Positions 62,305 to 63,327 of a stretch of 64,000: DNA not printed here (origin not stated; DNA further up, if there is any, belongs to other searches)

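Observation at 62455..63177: Phage-borne LuxR-type receptor homologue (autoinducer-binding domain plus LuxR HTH)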

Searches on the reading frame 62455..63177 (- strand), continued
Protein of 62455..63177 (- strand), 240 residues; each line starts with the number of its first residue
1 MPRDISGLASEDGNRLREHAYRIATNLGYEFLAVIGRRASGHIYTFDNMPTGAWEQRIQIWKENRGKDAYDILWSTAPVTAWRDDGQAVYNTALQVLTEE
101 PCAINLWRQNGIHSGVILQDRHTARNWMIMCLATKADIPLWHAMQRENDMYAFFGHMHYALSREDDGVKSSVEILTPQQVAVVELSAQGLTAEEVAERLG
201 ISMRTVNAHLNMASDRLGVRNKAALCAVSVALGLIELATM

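Call 39: search_solved_structures(query=L002:1171-1929:+, max_evalue=0.001, show_alignments=5)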
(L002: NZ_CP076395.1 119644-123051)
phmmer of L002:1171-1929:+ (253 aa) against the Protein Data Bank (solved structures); distinct sequences matched with E-value up to 0.001: 16.
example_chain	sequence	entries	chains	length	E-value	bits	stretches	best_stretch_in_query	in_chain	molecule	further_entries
7r3g_B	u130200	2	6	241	9.1e-20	74.6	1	11-231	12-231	Regulatory protein RhlR | PROSS optimized variant of RhlR with 75 mutations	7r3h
7r3i_A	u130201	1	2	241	1.3e-16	64.3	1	11-234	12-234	PROSS optimized variant of RhlR with 61 mutations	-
2q0o_A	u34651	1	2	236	6e-15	58.8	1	28-240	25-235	Probable transcriptional activator protein traR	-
4y13_A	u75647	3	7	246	2.8e-14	56.6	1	13-241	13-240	Transcriptional regulator of ftsQAZ gene cluster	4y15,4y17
4lfu_A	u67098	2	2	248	3.9e-14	56.1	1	14-241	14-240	Regulatory protein SdiA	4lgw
7r3j_C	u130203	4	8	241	1.9e-13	53.9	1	13-234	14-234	Regulatory protein RhlR | RhlR protein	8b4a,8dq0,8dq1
6mvn_A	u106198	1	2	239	1.3e-12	51.2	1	27-241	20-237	Transcriptional regulator LasR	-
7r3e_A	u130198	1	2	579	2e-12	50.5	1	13-233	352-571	2-aminobenzoylacetyl-CoA thioesterase,Regulatory protein RhlR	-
6mwz_A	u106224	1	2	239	6.1e-12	49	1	27-241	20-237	Transcriptional regulator LasR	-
6mwh_A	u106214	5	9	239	7.3e-12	48.7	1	27-241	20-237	Transcriptional regulator LasR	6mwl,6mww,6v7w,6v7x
3szt_A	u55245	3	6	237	9.5e-11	45.1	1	18-222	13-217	Quorum-sensing control repressor | LuxR family transcriptional regulator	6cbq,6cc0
1h0m_A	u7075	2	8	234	4.7e-09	39.5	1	57-236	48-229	Transcriptional activator protein TraR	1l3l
3qp5_A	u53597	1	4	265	1.7e-06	31.2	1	22-231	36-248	CviR transcriptional regulator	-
3qp6_A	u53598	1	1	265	9e-06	28.7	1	56-231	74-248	CviR transcriptional regulator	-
8vd6_A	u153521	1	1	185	2.2e-05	27.5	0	185-212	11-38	CAP REPEAT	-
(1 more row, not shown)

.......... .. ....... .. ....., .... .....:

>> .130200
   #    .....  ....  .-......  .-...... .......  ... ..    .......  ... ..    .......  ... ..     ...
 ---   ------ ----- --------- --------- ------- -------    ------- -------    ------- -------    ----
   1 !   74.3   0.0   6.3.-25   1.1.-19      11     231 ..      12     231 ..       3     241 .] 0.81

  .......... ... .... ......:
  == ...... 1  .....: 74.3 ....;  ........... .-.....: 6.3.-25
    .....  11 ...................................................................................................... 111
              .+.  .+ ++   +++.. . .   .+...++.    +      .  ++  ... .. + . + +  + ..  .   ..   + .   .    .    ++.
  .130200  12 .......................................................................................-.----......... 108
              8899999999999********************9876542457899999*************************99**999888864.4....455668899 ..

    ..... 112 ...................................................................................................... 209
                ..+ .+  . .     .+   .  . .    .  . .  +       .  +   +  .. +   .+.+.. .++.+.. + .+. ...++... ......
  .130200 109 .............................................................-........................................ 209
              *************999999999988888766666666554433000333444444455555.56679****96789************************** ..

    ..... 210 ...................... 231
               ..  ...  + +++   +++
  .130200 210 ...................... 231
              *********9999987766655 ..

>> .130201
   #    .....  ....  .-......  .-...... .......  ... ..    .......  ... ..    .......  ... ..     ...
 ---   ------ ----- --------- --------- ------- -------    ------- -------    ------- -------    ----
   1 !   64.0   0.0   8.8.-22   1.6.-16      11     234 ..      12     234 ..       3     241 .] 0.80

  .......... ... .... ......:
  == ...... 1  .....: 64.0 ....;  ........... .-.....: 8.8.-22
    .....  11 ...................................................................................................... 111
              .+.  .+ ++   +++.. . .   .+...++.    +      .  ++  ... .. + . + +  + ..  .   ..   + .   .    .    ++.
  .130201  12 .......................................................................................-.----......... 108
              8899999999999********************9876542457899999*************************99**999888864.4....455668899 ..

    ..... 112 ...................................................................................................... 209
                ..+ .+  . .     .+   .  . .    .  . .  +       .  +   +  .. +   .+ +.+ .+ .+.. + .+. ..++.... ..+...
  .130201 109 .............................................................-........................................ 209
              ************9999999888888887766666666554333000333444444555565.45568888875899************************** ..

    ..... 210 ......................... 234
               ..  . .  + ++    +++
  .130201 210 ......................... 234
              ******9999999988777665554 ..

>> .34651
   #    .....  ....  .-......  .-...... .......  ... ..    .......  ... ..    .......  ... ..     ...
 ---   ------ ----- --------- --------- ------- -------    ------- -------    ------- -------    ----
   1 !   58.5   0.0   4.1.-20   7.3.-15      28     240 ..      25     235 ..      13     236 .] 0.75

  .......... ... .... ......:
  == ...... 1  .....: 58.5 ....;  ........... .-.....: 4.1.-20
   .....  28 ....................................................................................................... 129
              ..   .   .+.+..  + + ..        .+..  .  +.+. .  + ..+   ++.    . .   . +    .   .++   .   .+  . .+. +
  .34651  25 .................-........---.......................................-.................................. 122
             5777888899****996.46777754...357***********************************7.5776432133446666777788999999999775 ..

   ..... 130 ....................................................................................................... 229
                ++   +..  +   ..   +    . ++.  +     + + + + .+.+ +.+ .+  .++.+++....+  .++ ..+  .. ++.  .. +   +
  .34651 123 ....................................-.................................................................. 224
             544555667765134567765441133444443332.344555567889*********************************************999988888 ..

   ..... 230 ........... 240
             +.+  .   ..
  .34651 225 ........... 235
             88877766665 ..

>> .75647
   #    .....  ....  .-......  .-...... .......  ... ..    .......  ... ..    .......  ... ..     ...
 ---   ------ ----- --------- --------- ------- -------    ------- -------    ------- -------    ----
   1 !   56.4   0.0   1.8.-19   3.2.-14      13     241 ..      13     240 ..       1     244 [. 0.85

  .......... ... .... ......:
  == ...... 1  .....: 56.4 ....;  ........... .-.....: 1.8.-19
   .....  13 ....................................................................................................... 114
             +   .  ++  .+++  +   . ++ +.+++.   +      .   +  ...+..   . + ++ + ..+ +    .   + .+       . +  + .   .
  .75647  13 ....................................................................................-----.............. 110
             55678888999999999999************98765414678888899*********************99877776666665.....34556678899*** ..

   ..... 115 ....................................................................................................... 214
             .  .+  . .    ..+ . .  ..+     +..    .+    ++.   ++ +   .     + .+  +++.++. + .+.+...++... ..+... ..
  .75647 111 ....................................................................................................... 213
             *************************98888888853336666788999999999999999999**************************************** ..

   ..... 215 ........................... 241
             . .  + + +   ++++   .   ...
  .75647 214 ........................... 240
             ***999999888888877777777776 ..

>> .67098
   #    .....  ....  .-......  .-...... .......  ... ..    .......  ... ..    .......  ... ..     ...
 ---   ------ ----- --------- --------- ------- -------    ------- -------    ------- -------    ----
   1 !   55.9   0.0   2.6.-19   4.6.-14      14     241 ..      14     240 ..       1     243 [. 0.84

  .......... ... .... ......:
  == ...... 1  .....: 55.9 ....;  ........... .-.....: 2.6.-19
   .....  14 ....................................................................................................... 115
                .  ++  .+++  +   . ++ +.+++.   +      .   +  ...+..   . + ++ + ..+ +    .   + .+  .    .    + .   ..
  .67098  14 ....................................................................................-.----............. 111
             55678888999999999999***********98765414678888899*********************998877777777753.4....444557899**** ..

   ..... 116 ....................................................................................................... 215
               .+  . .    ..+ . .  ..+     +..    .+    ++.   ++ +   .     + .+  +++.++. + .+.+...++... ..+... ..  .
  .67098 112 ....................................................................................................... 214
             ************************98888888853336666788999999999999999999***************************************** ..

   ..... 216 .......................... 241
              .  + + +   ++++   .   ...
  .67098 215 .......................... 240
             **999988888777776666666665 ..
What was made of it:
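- On LuxR-type AHL quorum-sensing receptors (Autoind_bind + GerE): Positive control: a true LuxR finds RhlR, TraR, SdiA, LasR and CviR over full length at E=1e-20 to 1e-6 (call 39).
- Genuine family members find each other over their full length by plain phmmer at E=1e-6 to 1e-20 (call 39), so this protein lies far outside normal family divergence.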

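Call 55: predict_structure(alignment_id=A2)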
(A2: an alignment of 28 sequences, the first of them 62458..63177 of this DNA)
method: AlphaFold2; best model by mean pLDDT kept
length: 240 residues; sequences in the alignment: 28
mean_pLDDT: 63.5   pTM: 0.46
mean pLDDT of the five models: 63.5, 61.4, 61.3, 57.9, 55.6
residues with pLDDT >= 90: 21; 70-90: 58; 50-70: 116; < 50: 45
segments of 3 or more residues with pLDDT < 50: 1-9, 66-84, 165-172, 238-240
pLDDT, mean of each block of 10 residues (from residue 1): 36 66 74 68 63 53 47 36 49 57 57 65 63 67 56 60 47 72 87 96 95 82 73 56
secondary structure, 60 per line:
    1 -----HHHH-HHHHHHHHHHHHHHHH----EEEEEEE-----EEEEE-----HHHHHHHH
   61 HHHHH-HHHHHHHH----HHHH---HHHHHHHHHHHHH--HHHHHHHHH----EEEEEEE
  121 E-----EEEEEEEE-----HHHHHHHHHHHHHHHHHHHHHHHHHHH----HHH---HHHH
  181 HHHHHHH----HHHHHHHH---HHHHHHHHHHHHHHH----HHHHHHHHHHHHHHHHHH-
elements in order: H6-9 H11-26 E31-37 E43-47 H53-65 H67-74 H79-82 H86-98 H101-109 E114-121 E127-134 H140-166 H177-187 H192-199 H203-217 H222-239
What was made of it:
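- The pocket segment 66-84 has pLDDT below 50 even in the guided model (call 55).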

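Call 61: fold_search(model_id=the predicted structure, library=pdb)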
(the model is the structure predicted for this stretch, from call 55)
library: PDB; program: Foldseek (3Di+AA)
matches with E <= 10: 700; with E <= 0.001: 33
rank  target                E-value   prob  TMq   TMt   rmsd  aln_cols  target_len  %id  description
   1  8dq0_C                2.3e-09  1.00  0.38  0.38  15.1       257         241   19  Quorum-sensing receptor RhlR bound to PqsE (released 2022-12-07)
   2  7r3j_D                3.1e-09  1.00  0.43  0.43  10.9       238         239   18  Nativ complex of PqsE and RhlR with the synthetic antagonist mBTL (released 2022-12-14)
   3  7r3g_A                3.7e-09  1.00  0.43  0.43  12.7       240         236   21  PROSS optimitzed variant of RhlR (75 mutations) in complex with the synthetic antagonist mBTL (released 2022-12-14)
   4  7r3i_A                4.2e-09  1.00  0.42  0.43  12.2       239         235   19  PROSS optimitzed variant of RhlR (61 mutations) in complex with the synthetic antagonist mBTL (released 2022-12-14)
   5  7r3e_B                4.7e-09  1.00  0.42  0.20  12.8       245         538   18  Fusion construct of PqsE and RhlR in complex with the synthetic antagonist mBTL (released 2022-12-14)
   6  7r3e_A                6.7e-09  1.00  0.42  0.20  12.9       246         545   18  Fusion construct of PqsE and RhlR in complex with the synthetic antagonist mBTL (released 2022-12-14)
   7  4lfu                  9.1e-09  1.00  0.43  0.43  12.2       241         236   20  Crystal structure of Escherichia coli SdiA in the space group C2 (released 2014-03-19)
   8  7r3i_B                9.1e-09  1.00  0.42  0.43  12.4       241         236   19  PROSS optimitzed variant of RhlR (61 mutations) in complex with the synthetic antagonist mBTL (released 2022-12-14)
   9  4y15_B                1.2e-08  1.00  0.43  0.44  12.6       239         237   18  SdiA in complex with 3-oxo-C6-homoserine lactone (released 2015-04-08)
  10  6cbq_A                1.7e-08  1.00  0.40  0.41  11.9       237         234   19  Crystal structure of QscR bound to agonist S3 (released 2018-02-28)
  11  3szt_B                1.9e-08  1.00  0.38  0.40  10.5       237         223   20  Quorum Sensing Control Repressor, QscR, Bound to N-3-oxo-dodecanoyl-L-Homoserine Lactone (released 2011-09-28)
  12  8dq0_D                2.2e-08  1.00  0.43  0.43  11.7       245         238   19  Quorum-sensing receptor RhlR bound to PqsE (released 2022-12-07)
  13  4y15_A                2.5e-08  1.00  0.39  0.39  12.7       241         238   18  SdiA in complex with 3-oxo-C6-homoserine lactone (released 2015-04-08)
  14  7r3h_C                2.9e-08  1.00  0.43  0.44  10.7       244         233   20  PROSS optimitzed variant of RhlR (75 mutations) in complex with native autoinducer C4-HSL (released 2022-12-14)
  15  3szt_A                3.9e-08  1.00  0.40  0.41  12.2       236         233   19  Quorum Sensing Control Repressor, QscR, Bound to N-3-oxo-dodecanoyl-L-Homoserine Lactone (released 2011-09-28)
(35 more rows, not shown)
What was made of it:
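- On LuxR-type AHL quorum-sensing receptors (Autoind_bind + GerE): The family-guided model has N-terminal pLDDT 50-74 and TM 0.5-0.57 to the LasR, YenR and CepR2 ligand-binding domains (calls 55, 61), but it is biased by its MSA.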

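Call 62: find_encoding_contigs(protein=window:62455-63177:-, flank=10000, max_places=4)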
Protein window:62455-63177:- (240 aa): 1 contig read that carries it; 1 place shown.
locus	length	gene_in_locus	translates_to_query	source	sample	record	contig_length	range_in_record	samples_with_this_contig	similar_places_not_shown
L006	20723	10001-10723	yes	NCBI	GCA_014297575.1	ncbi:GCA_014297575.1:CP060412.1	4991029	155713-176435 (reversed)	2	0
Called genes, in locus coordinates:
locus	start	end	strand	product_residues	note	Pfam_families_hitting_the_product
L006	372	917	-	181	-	PF01713:Smr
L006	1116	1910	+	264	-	PF01975:SurE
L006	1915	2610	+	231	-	PF01135:PCMT, PF08241:Methyltransf_11 (weak), PF13649:Methyltransf_25, PF13847:Methyltransf_31 (weak)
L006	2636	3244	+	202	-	PF09335:VTT_dom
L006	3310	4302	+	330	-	PF01476:LysM, PF01551:Peptidase_M23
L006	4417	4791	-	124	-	PF04430:DUF498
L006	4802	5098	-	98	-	PF01985:CRS1_YhbY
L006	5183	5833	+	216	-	PF01728:FtsJ, PF13847:Methyltransf_31 (faint)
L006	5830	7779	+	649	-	PF06480:FtsH_ext, PF06068:TIP49 (weak), PF00004:AAA, PF07728:AAA_5 (weak), PF17862:AAA_lid_3, PF01434:Peptidase_M41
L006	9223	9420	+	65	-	-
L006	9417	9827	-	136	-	-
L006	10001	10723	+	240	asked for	PF07638:Sigma70_ECF (faint), PF00196:GerE, PF08281:Sigma70_r4_2 (weak), PF13384:HTH_23 (weak)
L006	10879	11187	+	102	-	-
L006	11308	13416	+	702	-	PF06213:CobT (weak), PF11775:CobT_C, PF00092:VWA (faint)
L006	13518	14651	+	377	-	PF07728:AAA_5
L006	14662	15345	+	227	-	-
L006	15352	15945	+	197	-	-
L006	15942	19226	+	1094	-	PF02811:PHP, PF07733:DNA_pol3_alpha, PF17657:DNA_pol3_finger, PF14579:HHH_6, PF03167:UDG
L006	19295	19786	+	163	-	-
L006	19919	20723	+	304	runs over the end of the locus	PF08804:gp32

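Call 66: find_related_loci(query=A1, collection=genome_contigs, flank=10000)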
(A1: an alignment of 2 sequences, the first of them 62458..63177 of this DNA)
Query A1 (240 aa) in genome_contigs; peptide patterns used: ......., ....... (x = any residue, [..] = any of these).
46 stretches matched a pattern, but none encodes a relative of the query by tblastn (E <= 1e-3).
